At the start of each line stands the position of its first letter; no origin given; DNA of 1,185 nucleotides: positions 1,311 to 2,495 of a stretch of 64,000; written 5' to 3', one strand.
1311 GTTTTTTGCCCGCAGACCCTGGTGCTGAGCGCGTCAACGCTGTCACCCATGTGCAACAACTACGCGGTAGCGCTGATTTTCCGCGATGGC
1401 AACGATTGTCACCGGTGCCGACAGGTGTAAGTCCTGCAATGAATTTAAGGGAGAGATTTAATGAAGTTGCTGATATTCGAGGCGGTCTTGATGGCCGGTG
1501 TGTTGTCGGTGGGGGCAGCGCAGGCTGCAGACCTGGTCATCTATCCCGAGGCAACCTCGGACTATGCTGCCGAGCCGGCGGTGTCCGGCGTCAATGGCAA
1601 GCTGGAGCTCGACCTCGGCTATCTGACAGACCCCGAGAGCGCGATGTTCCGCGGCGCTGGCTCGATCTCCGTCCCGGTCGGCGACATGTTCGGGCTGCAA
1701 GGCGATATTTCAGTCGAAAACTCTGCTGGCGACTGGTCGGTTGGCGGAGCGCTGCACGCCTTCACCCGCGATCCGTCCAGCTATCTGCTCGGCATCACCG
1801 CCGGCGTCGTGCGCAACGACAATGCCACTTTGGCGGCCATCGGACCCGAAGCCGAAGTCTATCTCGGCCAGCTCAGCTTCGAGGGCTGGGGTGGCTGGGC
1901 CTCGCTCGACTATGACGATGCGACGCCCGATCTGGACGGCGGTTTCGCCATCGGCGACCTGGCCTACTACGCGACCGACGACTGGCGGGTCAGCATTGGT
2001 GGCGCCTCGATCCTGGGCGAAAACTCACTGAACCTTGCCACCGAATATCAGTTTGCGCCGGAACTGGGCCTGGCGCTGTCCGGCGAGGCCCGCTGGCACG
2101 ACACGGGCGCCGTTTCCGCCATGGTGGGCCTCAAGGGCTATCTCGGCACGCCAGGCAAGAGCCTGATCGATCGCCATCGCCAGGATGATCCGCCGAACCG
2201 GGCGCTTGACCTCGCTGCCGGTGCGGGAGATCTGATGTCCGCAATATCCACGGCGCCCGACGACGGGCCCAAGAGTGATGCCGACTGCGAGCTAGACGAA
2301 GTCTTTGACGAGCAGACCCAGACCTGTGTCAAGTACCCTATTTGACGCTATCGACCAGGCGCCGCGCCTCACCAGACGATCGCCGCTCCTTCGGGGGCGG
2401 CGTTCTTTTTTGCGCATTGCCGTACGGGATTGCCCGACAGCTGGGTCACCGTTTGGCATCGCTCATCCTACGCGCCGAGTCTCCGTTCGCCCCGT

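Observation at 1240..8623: Amplified array: four secreted beta-barrel paralogues interleaved with two PaaK/CapK-like adenylate-forming ligases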

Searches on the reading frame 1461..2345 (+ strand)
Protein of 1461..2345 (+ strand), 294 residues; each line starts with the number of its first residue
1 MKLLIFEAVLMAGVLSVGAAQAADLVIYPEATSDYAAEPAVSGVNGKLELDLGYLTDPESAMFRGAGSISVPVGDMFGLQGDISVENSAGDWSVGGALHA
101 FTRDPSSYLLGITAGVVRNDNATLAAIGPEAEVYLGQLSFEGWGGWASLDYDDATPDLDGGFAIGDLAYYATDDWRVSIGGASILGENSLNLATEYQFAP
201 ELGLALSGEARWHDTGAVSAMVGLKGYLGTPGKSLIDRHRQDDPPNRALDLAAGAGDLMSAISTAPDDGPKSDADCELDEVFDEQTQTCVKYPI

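Call 3: search_protein_families(library=pfam, proteins=[window:1461-2345:+], max_evalue=1)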
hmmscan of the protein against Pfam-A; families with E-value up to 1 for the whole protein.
window:1461-2345:+ (294 aa): 0 families

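Call 5: search_protein_families(library=ncbifam, proteins=[window:1461-2345:+], max_evalue=1)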
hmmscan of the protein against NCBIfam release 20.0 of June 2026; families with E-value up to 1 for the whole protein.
window:1461-2345:+ (294 aa): 0 families
